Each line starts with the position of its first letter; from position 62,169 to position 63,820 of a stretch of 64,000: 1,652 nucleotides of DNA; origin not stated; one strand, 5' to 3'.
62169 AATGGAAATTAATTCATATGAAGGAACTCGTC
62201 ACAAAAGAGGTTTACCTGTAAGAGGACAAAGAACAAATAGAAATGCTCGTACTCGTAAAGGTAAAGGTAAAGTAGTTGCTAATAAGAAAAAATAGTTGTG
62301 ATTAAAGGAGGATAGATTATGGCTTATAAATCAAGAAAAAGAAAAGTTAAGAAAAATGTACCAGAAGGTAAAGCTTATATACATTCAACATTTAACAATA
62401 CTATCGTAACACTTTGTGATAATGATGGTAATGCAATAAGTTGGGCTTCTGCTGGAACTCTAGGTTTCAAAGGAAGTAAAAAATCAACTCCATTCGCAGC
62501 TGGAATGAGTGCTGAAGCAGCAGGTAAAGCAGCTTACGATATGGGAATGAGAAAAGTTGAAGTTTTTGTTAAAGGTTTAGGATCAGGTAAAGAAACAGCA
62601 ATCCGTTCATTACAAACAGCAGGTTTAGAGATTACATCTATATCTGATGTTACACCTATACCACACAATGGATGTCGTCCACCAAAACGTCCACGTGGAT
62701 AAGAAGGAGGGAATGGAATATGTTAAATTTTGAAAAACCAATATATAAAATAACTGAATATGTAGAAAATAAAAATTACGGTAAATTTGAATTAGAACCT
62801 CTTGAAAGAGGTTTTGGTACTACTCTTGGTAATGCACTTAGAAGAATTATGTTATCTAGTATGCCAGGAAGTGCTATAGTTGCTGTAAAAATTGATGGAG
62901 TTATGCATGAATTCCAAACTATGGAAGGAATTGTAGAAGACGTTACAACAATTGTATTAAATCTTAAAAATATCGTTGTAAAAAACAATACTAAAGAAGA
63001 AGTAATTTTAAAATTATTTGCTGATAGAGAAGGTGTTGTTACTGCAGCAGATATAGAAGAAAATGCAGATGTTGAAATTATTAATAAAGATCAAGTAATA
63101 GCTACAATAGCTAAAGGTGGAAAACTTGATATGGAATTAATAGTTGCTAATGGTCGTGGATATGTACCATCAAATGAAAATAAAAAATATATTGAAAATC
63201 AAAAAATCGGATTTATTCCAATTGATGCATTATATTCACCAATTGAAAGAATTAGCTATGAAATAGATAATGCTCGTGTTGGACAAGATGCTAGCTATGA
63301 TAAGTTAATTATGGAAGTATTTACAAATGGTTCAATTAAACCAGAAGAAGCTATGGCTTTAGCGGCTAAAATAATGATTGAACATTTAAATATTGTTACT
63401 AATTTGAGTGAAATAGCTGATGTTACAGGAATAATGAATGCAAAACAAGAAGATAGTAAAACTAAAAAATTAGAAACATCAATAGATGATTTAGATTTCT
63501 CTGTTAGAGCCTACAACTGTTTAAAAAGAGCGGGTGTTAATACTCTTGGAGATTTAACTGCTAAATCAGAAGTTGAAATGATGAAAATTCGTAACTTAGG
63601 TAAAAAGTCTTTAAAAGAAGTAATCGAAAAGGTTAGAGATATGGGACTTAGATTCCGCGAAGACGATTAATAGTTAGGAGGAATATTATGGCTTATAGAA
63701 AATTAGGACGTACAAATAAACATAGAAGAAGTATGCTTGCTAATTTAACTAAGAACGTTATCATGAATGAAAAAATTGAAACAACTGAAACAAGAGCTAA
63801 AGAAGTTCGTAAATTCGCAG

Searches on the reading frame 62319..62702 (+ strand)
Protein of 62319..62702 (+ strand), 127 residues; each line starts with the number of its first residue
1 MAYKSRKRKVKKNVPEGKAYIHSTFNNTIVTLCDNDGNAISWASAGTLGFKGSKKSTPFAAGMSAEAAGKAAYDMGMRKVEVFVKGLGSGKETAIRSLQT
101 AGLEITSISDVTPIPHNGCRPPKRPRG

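Call 34: find_encoding_contigs(protein=window:62319-62702:+, flank=10000, max_places=4)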
Protein window:62319-62702:+ (127 aa): 24 contigs read that carry it; 4 places shown.
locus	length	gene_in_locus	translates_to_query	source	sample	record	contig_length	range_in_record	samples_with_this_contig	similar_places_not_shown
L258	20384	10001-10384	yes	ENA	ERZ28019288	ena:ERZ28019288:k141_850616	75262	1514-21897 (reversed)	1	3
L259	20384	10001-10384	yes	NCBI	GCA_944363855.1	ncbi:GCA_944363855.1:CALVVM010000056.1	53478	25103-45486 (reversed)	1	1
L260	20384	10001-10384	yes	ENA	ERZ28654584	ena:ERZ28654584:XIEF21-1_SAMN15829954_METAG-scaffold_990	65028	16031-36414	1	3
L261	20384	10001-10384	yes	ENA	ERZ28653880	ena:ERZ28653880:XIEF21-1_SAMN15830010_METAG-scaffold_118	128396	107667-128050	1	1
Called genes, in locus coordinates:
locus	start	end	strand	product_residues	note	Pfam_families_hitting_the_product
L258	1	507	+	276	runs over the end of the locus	PF00181:Ribosomal_L2_N, PF03947:Ribosomal_L2_C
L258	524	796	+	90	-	PF00203:Ribosomal_S19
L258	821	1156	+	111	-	PF00237:Ribosomal_L22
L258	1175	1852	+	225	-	PF05316:VAR1 (faint), PF07650:KH_2, PF00189:Ribosomal_S3_C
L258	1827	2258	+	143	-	PF00252:Ribosomal_L16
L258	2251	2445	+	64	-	PF00831:Ribosomal_L29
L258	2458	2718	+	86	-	PF00366:Ribosomal_S17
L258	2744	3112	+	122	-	PF00238:Ribosomal_L14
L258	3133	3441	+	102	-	PF00467:KOW, PF17136:ribosomal_L24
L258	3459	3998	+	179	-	PF00281:Ribosomal_L5, PF00673:Ribosomal_L5_C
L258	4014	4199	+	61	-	PF00253:Ribosomal_S14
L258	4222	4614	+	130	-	PF00410:Ribosomal_S8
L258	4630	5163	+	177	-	PF00347:Ribosomal_L6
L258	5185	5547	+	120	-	PF00861:Ribosomal_L18p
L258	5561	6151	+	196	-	PF00333:Ribosomal_S5, PF03719:Ribosomal_S5_C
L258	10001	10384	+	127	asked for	PF00411:Ribosomal_S11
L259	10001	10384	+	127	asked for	PF00411:Ribosomal_S11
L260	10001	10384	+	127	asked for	PF00411:Ribosomal_S11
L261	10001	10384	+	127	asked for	PF00411:Ribosomal_S11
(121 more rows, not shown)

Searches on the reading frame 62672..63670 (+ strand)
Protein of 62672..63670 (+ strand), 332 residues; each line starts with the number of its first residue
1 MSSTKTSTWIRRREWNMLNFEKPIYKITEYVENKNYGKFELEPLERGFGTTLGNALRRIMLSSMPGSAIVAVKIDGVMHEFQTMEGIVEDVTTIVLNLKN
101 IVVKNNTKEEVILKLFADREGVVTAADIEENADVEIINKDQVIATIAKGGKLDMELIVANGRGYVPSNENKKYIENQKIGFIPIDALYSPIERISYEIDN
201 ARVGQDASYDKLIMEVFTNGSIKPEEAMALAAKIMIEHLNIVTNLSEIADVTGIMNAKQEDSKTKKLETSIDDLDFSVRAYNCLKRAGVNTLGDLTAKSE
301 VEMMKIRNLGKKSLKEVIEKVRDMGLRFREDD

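Call 33: find_encoding_contigs(protein=window:62672-63670:+, flank=10000, max_places=3)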
Protein window:62672-63670:+ (332 aa): no gene with exactly this product is on record in the collection.
